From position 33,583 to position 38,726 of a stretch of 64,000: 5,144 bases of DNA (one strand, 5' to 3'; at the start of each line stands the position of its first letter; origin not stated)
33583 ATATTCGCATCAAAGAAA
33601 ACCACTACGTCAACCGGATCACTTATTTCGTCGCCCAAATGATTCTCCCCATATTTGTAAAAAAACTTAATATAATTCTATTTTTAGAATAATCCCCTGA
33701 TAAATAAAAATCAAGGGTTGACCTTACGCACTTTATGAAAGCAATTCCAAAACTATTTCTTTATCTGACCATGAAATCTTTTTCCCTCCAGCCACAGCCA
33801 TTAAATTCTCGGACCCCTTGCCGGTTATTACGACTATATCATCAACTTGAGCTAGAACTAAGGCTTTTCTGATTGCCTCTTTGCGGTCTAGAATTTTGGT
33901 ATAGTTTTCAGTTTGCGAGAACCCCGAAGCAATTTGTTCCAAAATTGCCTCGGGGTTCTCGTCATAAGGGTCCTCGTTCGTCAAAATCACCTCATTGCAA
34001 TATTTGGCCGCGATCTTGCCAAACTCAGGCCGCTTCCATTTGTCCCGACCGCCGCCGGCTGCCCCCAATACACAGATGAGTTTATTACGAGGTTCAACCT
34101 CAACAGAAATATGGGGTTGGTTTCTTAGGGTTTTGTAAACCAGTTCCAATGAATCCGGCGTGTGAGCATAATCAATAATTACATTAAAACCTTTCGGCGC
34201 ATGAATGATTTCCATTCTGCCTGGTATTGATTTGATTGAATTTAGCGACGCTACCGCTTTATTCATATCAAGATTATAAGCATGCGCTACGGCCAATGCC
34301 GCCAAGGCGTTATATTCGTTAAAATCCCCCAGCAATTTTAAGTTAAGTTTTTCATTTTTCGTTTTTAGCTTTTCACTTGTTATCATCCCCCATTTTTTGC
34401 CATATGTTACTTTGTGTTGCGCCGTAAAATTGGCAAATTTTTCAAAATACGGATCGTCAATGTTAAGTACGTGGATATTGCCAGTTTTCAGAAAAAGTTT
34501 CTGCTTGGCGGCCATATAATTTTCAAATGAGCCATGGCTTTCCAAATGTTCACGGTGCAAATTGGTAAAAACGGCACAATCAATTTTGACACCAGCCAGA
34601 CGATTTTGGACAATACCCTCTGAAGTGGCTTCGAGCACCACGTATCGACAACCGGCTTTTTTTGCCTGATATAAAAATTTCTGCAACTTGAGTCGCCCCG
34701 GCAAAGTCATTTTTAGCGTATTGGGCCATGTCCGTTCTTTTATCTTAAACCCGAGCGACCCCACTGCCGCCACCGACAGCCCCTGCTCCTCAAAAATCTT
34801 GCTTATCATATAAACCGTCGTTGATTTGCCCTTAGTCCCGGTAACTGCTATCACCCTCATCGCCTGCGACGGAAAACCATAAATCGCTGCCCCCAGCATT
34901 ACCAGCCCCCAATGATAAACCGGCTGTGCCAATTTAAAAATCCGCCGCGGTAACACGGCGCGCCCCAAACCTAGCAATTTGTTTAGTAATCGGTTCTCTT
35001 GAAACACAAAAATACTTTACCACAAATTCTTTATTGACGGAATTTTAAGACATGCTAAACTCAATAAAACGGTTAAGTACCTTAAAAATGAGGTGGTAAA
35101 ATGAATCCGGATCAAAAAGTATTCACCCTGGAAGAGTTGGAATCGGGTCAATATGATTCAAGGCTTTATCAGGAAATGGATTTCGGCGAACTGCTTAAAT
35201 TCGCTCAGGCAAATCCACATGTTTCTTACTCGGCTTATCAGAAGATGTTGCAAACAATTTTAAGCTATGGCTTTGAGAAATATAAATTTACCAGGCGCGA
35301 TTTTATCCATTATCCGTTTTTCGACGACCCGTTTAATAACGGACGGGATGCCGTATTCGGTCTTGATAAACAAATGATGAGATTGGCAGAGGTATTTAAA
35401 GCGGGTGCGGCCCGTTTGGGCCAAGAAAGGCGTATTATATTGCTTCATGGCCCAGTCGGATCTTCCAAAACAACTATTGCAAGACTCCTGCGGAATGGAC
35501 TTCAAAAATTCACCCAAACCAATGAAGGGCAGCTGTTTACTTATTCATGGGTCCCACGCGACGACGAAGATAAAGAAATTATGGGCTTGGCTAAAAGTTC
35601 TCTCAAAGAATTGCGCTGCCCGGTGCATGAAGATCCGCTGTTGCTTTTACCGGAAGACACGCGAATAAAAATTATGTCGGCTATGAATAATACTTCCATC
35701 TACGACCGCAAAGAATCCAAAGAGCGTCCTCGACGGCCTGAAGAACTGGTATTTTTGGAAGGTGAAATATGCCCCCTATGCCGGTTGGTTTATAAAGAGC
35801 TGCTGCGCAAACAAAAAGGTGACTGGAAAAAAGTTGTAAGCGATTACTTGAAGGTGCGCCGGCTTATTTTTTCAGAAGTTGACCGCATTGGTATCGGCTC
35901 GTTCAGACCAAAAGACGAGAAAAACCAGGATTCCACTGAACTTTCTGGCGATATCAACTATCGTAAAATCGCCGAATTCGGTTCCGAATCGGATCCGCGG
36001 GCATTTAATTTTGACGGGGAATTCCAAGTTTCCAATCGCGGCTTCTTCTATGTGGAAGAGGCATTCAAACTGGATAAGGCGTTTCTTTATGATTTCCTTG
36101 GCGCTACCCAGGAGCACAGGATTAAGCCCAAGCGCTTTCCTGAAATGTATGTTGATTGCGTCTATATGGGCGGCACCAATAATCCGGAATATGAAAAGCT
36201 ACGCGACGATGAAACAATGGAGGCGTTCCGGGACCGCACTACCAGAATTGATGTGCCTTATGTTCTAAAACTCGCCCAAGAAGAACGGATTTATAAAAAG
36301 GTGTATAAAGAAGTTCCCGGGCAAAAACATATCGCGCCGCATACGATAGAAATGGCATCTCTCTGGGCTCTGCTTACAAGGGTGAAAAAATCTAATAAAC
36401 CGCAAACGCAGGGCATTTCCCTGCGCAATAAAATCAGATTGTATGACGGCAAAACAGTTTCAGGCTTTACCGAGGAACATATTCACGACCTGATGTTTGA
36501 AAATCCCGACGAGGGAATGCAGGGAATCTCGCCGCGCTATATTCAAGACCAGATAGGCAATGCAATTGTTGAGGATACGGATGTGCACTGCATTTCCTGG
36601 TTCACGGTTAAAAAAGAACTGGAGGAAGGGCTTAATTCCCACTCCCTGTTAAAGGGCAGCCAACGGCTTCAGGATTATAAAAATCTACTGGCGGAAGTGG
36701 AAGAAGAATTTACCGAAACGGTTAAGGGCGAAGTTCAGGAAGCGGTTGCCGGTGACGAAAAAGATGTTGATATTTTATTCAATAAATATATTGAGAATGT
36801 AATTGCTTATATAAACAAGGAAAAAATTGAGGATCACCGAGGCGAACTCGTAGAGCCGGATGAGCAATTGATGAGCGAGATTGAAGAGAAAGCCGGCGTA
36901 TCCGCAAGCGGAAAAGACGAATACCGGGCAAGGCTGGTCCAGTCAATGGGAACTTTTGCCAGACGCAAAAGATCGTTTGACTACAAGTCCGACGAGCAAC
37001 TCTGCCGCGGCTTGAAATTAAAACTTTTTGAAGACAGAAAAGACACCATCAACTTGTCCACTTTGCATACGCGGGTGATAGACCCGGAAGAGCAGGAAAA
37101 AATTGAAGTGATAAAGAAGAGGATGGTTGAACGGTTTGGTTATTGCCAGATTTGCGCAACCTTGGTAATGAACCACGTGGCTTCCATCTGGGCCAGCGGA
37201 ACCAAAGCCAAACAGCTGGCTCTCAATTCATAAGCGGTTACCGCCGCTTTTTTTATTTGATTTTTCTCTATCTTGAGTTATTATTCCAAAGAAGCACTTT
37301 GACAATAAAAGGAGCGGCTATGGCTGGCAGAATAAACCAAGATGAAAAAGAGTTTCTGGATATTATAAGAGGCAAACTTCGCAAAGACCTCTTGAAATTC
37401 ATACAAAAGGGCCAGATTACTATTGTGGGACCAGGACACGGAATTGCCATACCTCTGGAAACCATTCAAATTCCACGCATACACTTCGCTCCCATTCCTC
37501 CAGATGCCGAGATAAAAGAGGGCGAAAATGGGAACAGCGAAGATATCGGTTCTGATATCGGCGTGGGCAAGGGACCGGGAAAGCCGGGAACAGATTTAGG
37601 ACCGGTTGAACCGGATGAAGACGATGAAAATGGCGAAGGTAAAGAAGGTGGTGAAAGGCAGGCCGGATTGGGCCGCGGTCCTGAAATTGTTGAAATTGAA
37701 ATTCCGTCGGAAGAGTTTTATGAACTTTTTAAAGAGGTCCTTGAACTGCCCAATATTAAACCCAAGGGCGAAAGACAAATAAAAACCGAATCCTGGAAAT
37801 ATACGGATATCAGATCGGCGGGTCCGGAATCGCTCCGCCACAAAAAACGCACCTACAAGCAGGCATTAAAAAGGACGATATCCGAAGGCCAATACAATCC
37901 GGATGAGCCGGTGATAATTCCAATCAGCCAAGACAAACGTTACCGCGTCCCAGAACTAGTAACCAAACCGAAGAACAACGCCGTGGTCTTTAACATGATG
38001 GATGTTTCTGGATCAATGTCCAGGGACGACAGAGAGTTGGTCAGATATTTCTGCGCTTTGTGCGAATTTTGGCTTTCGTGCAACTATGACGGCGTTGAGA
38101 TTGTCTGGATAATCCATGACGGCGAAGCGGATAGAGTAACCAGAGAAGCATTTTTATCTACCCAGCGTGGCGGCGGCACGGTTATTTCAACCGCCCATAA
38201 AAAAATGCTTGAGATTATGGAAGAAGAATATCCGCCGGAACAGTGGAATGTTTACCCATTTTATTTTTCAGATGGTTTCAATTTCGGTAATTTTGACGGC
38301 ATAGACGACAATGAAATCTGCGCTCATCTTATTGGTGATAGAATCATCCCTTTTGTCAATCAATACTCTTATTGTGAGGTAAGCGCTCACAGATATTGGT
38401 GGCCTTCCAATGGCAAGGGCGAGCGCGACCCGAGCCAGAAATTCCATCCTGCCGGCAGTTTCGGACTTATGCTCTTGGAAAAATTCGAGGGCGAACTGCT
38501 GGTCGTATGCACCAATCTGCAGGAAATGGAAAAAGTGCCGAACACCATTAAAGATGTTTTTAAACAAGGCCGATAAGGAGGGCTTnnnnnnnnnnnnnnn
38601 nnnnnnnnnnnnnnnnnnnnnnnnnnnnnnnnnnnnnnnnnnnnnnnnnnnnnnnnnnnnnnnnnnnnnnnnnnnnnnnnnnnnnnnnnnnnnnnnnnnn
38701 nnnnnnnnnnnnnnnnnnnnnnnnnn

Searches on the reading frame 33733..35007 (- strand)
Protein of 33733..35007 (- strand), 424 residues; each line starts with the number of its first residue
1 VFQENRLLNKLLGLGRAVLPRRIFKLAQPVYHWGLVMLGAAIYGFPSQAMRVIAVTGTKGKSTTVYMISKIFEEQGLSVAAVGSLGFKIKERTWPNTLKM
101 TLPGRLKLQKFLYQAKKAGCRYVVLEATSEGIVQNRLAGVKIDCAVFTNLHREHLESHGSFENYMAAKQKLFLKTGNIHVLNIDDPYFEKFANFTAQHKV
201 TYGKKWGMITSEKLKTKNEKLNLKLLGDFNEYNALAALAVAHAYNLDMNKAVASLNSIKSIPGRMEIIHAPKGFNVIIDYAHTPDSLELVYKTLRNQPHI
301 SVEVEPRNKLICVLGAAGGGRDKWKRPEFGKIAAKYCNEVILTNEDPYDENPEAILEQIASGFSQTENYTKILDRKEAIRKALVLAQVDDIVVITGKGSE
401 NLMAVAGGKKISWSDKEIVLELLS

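Call 54: search_protein_families(library=pfam, proteins=[window:33733-35007:-], max_evalue=0.001)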
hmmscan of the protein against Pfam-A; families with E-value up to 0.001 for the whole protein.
window:33733-35007:- (424 aa): 2 families
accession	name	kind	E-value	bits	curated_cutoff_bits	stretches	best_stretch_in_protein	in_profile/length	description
PF08245.18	Mur_ligase_M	-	2.8e-43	148.6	24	1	55-241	1-200/200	Mur ligase middle domain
PF02875.26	Mur_ligase_C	-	5.4e-28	98.8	28.4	1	263-398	1-127/127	Mur ligase, glutamate ligase domain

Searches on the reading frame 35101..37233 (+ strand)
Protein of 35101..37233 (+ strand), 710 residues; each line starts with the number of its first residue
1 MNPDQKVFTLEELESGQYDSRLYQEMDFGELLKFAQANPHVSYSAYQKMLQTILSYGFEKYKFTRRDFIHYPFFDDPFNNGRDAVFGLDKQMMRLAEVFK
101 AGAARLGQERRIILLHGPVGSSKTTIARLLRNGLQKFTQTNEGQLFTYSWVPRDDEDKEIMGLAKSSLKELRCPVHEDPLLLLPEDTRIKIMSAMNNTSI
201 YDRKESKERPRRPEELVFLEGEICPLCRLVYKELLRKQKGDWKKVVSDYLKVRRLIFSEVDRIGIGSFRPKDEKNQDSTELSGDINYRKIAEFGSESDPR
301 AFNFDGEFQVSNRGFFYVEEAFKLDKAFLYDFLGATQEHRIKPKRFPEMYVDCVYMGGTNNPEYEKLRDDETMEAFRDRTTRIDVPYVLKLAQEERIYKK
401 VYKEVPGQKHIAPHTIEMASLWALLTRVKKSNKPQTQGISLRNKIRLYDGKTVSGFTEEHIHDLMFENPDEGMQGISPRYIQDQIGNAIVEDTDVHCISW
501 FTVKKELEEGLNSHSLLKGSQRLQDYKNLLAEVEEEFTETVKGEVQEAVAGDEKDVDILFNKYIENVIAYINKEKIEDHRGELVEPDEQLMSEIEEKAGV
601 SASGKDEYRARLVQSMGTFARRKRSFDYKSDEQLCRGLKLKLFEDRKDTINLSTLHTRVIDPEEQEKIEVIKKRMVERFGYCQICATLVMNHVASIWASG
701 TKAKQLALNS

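Call 55: search_protein_families(library=pfam, proteins=[window:35101-37233:+], max_evalue=0.001)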
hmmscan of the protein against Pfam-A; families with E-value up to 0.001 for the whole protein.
window:35101-37233:+ (710 aa): 2 families
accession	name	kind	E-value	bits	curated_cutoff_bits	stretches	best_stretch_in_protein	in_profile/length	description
PF08298.17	AAA_PrkA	-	1.3e-63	215.6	25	1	28-433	3-356/358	PrkA AAA domain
PF06798.17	PrkA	-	3.3e-62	210.9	25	1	443-690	2-253/255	PrkA serine protein kinase C-terminal domain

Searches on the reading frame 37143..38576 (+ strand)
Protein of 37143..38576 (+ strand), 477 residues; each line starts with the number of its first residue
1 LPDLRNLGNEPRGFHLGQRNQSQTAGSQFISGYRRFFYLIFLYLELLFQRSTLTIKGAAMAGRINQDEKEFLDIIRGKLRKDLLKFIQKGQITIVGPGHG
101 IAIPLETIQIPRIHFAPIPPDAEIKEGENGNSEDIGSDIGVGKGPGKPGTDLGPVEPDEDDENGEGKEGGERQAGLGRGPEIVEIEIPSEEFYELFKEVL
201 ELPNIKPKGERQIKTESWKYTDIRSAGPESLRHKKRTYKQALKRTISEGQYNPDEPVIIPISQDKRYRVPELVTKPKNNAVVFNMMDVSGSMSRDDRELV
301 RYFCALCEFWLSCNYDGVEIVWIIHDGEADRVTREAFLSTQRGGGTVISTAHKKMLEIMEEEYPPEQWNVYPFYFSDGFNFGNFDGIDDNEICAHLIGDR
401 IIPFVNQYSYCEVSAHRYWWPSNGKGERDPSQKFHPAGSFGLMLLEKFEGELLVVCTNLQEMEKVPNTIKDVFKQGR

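Call 55: search_protein_families(library=pfam, proteins=[window:37143-38576:+], max_evalue=0.001)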
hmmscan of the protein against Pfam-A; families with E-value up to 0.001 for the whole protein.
window:37143-38576:+ (477 aa): 1 family
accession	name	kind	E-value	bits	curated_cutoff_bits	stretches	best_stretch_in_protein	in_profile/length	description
PF04285.18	DUF444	-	9.6e-68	229.6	27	2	263-415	227-375/418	Protein of unknown function (DUF444)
